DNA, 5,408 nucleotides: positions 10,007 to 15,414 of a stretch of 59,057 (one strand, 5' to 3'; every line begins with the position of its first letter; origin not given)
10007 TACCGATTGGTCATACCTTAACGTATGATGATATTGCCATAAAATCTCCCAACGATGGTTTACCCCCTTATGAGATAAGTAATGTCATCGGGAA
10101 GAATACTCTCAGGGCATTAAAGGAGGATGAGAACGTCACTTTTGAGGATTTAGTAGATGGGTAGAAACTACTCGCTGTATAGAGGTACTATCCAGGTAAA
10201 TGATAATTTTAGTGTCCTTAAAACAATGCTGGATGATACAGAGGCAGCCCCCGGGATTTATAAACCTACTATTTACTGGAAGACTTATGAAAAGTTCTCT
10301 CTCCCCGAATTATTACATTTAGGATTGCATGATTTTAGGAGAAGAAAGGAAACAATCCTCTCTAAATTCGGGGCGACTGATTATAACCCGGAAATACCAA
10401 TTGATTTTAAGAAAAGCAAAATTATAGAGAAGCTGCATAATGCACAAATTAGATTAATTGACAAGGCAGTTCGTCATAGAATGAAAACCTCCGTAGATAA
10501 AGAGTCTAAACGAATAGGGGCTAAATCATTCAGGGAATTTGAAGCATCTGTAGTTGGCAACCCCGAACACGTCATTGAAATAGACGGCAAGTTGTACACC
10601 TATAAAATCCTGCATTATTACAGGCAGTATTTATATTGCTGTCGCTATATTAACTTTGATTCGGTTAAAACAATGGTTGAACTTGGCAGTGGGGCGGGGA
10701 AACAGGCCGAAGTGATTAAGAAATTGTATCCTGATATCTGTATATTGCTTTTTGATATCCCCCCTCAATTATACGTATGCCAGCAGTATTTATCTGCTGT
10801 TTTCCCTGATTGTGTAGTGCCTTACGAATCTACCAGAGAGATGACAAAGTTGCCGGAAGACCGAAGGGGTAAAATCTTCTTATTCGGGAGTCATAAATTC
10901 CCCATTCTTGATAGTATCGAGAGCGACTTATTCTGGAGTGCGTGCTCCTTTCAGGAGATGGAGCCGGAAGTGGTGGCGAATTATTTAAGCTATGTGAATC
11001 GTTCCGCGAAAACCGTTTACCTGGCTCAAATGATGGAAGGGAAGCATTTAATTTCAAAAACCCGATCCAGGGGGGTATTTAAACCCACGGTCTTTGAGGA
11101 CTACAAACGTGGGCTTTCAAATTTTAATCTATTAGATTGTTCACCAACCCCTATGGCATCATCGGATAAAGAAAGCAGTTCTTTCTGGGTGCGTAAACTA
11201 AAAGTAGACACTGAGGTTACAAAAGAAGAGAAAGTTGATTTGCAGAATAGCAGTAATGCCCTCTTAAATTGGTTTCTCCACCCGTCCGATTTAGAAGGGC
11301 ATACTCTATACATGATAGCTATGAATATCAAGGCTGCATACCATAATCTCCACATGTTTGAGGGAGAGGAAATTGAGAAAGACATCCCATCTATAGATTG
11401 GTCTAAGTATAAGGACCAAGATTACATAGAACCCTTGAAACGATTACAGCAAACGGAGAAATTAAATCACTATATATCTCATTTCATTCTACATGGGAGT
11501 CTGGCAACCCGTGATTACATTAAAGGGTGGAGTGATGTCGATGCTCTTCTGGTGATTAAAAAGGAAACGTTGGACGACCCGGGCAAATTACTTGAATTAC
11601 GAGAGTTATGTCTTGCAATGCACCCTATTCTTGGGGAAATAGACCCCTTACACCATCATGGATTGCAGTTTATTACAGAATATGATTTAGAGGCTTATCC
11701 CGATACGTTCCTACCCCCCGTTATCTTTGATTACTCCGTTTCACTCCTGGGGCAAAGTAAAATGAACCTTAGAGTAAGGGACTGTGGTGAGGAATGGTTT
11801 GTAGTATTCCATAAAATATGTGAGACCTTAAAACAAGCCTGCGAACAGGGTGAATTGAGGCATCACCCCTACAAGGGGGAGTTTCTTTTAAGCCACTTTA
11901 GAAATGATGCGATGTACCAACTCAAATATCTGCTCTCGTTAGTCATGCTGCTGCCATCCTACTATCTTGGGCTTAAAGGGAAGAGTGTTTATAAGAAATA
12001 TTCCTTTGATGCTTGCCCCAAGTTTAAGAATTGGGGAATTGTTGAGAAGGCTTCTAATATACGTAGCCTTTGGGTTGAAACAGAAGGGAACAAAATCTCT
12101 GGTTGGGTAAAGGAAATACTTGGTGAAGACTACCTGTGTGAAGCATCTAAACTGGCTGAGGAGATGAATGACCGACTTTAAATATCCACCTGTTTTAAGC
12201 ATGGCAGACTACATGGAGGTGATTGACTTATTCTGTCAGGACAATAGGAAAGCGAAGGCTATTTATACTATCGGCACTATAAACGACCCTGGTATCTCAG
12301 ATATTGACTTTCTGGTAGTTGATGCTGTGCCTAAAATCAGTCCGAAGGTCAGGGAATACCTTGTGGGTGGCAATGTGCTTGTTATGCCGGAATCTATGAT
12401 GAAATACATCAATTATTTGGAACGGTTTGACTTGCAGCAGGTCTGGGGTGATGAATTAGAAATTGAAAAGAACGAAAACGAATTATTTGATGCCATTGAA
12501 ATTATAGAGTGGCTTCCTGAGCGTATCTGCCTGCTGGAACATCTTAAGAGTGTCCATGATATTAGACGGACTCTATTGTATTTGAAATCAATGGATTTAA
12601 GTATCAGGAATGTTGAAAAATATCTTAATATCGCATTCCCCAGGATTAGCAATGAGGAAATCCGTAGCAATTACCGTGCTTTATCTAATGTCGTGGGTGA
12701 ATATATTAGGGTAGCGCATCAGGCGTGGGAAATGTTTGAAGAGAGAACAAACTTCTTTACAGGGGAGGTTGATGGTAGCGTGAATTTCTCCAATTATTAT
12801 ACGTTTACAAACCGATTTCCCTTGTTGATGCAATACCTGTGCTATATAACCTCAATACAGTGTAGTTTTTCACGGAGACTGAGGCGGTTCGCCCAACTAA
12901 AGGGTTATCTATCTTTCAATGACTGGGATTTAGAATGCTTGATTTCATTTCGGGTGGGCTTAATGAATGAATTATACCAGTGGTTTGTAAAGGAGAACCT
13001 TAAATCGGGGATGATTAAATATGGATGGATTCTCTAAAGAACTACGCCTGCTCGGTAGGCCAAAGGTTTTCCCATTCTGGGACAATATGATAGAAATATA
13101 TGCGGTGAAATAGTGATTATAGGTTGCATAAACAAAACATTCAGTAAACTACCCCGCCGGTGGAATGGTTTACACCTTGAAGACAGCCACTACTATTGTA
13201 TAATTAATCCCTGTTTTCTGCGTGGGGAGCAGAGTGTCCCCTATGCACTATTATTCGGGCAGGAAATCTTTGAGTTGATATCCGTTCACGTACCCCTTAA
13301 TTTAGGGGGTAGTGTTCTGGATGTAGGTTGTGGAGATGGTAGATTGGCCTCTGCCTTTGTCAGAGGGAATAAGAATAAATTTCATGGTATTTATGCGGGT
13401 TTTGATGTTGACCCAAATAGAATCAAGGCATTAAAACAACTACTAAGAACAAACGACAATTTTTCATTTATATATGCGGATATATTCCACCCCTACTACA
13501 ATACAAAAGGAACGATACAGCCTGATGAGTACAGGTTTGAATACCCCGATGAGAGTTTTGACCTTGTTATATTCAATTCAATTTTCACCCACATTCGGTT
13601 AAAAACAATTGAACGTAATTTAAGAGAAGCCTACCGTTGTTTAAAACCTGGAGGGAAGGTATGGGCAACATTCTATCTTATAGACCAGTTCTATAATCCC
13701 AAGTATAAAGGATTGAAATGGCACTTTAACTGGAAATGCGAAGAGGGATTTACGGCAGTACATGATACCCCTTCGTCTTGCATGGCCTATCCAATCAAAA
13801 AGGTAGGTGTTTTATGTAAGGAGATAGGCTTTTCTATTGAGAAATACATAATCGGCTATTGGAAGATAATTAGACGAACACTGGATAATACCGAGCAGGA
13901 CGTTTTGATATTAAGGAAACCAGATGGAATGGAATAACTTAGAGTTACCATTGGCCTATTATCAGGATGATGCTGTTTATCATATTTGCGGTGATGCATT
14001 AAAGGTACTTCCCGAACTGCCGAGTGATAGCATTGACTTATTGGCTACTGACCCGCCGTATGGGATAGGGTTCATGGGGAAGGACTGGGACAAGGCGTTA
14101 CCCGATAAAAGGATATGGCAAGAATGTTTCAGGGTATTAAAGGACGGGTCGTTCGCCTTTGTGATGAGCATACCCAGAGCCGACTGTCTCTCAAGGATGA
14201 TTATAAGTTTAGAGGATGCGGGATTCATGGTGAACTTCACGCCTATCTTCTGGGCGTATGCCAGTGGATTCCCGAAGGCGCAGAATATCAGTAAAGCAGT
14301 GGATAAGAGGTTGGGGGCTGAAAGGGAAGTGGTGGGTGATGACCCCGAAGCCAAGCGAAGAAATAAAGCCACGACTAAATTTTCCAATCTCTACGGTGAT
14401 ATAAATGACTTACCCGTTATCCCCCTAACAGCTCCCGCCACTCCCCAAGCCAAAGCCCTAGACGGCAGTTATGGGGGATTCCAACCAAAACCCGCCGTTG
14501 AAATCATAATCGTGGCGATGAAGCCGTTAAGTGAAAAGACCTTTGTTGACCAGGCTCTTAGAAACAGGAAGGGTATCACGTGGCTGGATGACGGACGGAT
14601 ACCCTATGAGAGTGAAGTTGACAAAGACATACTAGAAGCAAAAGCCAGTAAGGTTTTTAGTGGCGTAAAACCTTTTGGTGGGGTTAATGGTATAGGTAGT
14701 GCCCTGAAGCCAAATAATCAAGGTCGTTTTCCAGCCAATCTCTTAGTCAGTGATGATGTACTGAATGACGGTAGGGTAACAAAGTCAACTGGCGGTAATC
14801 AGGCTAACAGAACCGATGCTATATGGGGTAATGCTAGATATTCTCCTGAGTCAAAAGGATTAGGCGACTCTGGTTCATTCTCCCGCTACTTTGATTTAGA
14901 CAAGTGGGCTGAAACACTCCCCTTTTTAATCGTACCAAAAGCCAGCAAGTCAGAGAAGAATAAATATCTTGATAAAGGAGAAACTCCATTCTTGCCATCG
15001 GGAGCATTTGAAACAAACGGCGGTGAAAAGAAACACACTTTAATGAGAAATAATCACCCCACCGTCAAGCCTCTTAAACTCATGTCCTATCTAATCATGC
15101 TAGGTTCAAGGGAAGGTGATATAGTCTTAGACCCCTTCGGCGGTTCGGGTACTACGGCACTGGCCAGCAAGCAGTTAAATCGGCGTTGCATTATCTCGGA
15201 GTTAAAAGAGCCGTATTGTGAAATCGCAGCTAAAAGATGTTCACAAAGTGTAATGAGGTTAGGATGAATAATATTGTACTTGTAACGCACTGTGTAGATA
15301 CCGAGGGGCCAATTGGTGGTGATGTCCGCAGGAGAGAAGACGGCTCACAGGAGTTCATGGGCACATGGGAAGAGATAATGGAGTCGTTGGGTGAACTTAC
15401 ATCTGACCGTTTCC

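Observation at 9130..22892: A 13.8 kb nonulosonic-acid (sialic-like) and deoxy-sugar biosynthesis island wired into the late operon of a siphovirus-type phage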

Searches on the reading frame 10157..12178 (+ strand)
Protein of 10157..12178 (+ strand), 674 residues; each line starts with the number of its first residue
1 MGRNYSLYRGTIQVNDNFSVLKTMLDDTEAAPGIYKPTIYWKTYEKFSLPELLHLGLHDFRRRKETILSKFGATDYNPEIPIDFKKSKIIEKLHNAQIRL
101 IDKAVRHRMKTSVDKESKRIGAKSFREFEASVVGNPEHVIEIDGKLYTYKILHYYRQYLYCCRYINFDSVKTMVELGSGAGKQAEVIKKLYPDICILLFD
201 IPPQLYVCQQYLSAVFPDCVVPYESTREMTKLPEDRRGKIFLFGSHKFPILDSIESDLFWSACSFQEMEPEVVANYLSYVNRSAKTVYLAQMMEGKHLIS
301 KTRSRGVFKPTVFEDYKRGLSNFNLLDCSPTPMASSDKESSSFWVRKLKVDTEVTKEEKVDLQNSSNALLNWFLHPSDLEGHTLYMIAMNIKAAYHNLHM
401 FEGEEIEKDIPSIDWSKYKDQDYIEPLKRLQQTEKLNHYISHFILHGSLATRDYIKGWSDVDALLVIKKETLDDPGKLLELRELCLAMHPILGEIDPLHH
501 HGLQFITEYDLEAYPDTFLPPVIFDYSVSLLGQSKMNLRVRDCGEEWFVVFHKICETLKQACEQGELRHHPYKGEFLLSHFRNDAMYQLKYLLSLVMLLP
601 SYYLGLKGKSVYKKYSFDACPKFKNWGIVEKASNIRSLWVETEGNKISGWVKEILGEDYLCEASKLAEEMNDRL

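Call 6: search_protein_families(library=pfam, proteins=[window:10157-12178:+], max_evalue=0.01)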
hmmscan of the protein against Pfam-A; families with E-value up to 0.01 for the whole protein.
window:10157-12178:+ (674 aa): 2 families
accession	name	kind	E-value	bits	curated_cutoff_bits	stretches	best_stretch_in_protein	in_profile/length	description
PF00891.24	Methyltransf_2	-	4.1e-05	23.5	22.3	1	165-214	58-107/210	O-methyltransferase domain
PF01909.29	NTP_transf_2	-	0.002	18.9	21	0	440-499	14-78/93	Nucleotidyltransferase domain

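Call 7: search_protein_families(library=ncbifam, proteins=[window:10157-12178:+], max_evalue=0.001)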
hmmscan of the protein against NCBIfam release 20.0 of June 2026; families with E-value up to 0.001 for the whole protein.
window:10157-12178:+ (674 aa): 1 family
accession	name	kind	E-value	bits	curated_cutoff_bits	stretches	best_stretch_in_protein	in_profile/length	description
TIGR04371.1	methyltran_NanM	subfamily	2.9e-58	197.5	44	1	34-291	3-273/273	putative sugar O-methyltransferase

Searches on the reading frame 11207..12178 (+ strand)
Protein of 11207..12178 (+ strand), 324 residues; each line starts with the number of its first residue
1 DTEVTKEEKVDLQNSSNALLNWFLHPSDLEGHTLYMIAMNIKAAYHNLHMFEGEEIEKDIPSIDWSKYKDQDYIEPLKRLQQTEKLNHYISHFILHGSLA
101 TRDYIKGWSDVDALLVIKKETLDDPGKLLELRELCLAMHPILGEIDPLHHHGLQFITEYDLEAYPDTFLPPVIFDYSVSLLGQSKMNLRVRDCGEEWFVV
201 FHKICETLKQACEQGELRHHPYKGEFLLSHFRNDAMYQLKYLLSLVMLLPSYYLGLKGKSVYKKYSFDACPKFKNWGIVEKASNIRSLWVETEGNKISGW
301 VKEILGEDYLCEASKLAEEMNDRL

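Call 52: search_protein_families(library=pfam, proteins=[window:11207-12178:+], max_evalue=10)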
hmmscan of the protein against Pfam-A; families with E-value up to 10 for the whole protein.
window:11207-12178:+ (324 aa): 4 families
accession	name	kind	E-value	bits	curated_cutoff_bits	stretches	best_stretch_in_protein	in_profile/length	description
PF01909.29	NTP_transf_2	-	0.0024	18.6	21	1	90-150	14-79/93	Nucleotidyltransferase domain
PF18144.7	SMODS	-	0.14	12.8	26.5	0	78-128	33-92/164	Second Messenger Oligonucleotide or Dinucleotide Synthetase domain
PF18765.7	Polbeta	-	0.15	12.7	26.9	1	82-125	5-45/93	Polymerase beta, Nucleotidyltransferase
PF08263.17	LRRNT_2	-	0.43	11.3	20.7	1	109-128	3-22/41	Leucine rich repeat N-terminal domain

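Call 89: search_solved_structures(query=A4, max_evalue=10, show_alignments=1)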
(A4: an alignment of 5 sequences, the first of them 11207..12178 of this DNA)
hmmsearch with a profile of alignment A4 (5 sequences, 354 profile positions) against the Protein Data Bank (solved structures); distinct sequences matched with E-value up to 10: 4.
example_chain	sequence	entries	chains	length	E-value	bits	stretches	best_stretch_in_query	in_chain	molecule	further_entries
9ntn_G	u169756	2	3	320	0.00014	23.9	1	89-140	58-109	CdnD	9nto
9unw_H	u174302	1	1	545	0.21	13.4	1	37-140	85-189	T-complex protein 1 subunit gamma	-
3iyg_G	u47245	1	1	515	0.29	12.9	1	37-140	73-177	T-complex protein 1 subunit gamma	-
4b2t_G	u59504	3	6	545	0.32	12.8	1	37-140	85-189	T-COMPLEX PROTEIN 1 SUBUNIT GAMMA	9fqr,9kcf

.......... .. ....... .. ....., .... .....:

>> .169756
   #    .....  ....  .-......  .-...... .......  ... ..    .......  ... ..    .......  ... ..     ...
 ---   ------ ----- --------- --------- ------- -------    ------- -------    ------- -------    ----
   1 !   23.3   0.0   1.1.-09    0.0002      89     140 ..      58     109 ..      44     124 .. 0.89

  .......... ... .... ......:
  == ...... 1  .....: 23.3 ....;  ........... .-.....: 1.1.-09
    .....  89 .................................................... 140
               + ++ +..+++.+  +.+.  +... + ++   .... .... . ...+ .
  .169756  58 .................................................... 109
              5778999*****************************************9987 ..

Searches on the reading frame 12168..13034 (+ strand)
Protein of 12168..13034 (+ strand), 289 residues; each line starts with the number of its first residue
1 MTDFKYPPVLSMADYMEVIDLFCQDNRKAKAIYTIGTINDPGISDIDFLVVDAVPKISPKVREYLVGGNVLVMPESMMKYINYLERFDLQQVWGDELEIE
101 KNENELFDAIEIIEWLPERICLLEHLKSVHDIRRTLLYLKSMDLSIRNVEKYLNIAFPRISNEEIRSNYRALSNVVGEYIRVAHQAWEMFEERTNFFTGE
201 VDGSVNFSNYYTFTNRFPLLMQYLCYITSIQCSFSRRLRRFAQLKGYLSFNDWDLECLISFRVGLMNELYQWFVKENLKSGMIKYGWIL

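Call 6: search_protein_families(library=pfam, proteins=[window:12168-13034:+], max_evalue=0.01)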
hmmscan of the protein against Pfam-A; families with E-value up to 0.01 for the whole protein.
window:12168-13034:+ (289 aa): 0 families

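Call 7: search_protein_families(library=ncbifam, proteins=[window:12168-13034:+], max_evalue=0.001)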
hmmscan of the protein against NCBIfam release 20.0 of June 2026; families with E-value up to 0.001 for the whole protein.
window:12168-13034:+ (289 aa): 0 families

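Call 52: search_protein_families(library=pfam, proteins=[window:12168-13034:+], max_evalue=10)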
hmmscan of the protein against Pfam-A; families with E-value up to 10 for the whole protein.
window:12168-13034:+ (289 aa): 1 family
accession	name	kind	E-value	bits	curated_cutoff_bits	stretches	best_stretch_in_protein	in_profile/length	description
PF13090.12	PP_kinase_C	-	0.17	11.8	25.8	1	134-196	101-159/172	Polyphosphate kinase C-terminal domain 2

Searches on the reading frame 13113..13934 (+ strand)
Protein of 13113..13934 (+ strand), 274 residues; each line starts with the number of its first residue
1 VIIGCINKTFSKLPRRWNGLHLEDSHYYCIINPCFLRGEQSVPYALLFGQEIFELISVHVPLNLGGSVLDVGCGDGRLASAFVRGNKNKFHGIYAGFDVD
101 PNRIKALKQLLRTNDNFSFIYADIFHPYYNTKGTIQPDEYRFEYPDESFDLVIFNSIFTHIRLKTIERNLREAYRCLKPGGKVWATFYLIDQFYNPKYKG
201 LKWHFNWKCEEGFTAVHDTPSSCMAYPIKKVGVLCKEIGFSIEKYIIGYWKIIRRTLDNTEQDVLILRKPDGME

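Call 6: search_protein_families(library=pfam, proteins=[window:13113-13934:+], max_evalue=0.01)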
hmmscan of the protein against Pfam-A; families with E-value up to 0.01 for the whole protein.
window:13113-13934:+ (274 aa): 9 families
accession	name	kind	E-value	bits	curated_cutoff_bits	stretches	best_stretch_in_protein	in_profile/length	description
PF08241.18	Methyltransf_11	-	4.1e-15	56.6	21.2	1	69-184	1-94/95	Methyltransferase domain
PF13649.12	Methyltransf_25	-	3.3e-14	53.8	27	1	68-181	1-97/97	Methyltransferase domain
PF13489.12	Methyltransf_23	-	4.3e-13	49.7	27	1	60-192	17-123/164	Methyltransferase domain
PF08242.18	Methyltransf_12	-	3.5e-12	47.3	30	1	69-182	1-97/98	Methyltransferase domain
PF13847.12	Methyltransf_31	-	1.5e-11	44.6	27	1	65-184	4-108/145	Methyltransferase domain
PF05175.20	MTS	-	2.7e-06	27.6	23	1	59-185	26-138/170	Methyltransferase small domain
PF01209.24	Ubie_methyltran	-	5.7e-05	23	20.1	1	65-184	48-150/233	ubiE/COQ5 methyltransferase family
PF05148.21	Methyltransf_8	-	0.00096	19.5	27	0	144-184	118-155/219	Hypothetical methyltransferase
PF07021.18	MetW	-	0.0018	18.3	21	0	63-81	12-30/193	Methionine biosynthesis protein MetW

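Call 7: search_protein_families(library=ncbifam, proteins=[window:13113-13934:+], max_evalue=0.001)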
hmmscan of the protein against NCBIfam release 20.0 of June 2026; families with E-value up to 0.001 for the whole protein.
window:13113-13934:+ (274 aa): 14 families
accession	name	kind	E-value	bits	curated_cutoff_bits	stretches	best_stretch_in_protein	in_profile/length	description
NF041537.1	ArsM_AhpD_UU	exception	5.4e-09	35.3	510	1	62-184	74-179/345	arsenite methyltransferase/AhpD domain selenoprotein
NF047649.1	MTase_UXPK_star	exception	9.9e-09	34.6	460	1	61-185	74-182/283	methyltransferase/UXPK-star double selenoprotein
NF041536.1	ArsM_DUF2284_UU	exception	4.8e-08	31.8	575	1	63-195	75-186/459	arsenite methyltransferase/DUF2284 domain selenoprotein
NF043040.1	corrin_prot_MT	hypoth_equivalog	2.2e-07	30.6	180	0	65-88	42-65/216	corrinoid protein-associated methyltransferase CpaM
NF045667.1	MTase_DVU1556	equivalog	1.6e-06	27.7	155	0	134-184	70-118/213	DVU_1556 family methyltransferase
NF045825.1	FAmtase_mtf2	equivalog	5.1e-05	22.6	400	1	65-184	59-157/248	fatty-acid O-methyltransferase Mtf2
NF045823.1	PthPhpthDimycoMt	equivalog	8.9e-05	21.8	300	0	65-183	67-164/256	phthiotriol/phenolphthiotriol dimycocerosates methyltransferase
TIGR02081.1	metW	equivalog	9.8e-05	22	189.5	0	62-104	11-49/194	methionine biosynthesis protein MetW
NF001240.0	PRK00216.1-1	equivalog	0.00019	20.5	378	0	65-184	64-167/251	bifunctional demethylmenaquinone methyltransferase/2-methoxy-6-polyprenyl-1,4-benzoquinol methylase UbiE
NF001244.0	PRK00216.1-5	equivalog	0.00028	20.3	216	0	65-183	49-151/236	bifunctional demethylmenaquinone methyltransferase/2-methoxy-6-polyprenyl-1,4-benzoquinol methylase UbiE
NF011529.0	PRK14968.1-3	equivalog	0.00035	20.1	162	0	65-131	35-98/198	putative methyltransferase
TIGR01983.1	UbiG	equivalog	0.00044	19.6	102.95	0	65-184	50-150/228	bifunctional 2-polyprenyl-6-hydroxyphenol methylase/3-demethylubiquinol 3-O-methyltransferase UbiG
TIGR02072.1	BioC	equivalog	0.00085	19.2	184.95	0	67-194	37-141/244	malonyl-ACP O-methyltransferase BioC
NF038099.1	AsSugarArsM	exception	0.00088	18.5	400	0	136-184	122-170/321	arsenosugar biosynthesis arsenite methyltransferase ArsM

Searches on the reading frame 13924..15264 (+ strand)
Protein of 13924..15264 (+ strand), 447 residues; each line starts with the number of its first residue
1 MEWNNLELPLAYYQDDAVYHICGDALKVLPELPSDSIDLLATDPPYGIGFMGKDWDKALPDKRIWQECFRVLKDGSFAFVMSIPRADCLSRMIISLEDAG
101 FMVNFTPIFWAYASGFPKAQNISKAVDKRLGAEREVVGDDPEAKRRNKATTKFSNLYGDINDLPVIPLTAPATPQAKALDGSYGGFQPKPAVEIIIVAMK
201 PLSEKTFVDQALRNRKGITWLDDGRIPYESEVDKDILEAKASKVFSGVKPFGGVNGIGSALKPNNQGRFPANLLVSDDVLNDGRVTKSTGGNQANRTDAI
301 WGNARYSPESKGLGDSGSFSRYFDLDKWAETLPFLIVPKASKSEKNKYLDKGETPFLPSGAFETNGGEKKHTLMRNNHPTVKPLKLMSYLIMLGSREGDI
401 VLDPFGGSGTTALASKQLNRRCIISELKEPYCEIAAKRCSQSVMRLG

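Call 6: search_protein_families(library=pfam, proteins=[window:13924-15264:+], max_evalue=0.01)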
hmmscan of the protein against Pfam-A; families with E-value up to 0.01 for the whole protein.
window:13924-15264:+ (447 aa): 2 families
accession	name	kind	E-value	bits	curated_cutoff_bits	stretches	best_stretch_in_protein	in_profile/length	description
PF01555.25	N6_N4_Mtase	-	1.4e-28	100.8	26.7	2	363-437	148-221/221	DNA methylase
PF01170.24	UPF0020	-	2.8e-05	24.3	22.3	0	393-433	24-64/197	RMKL-like, methyltransferase domain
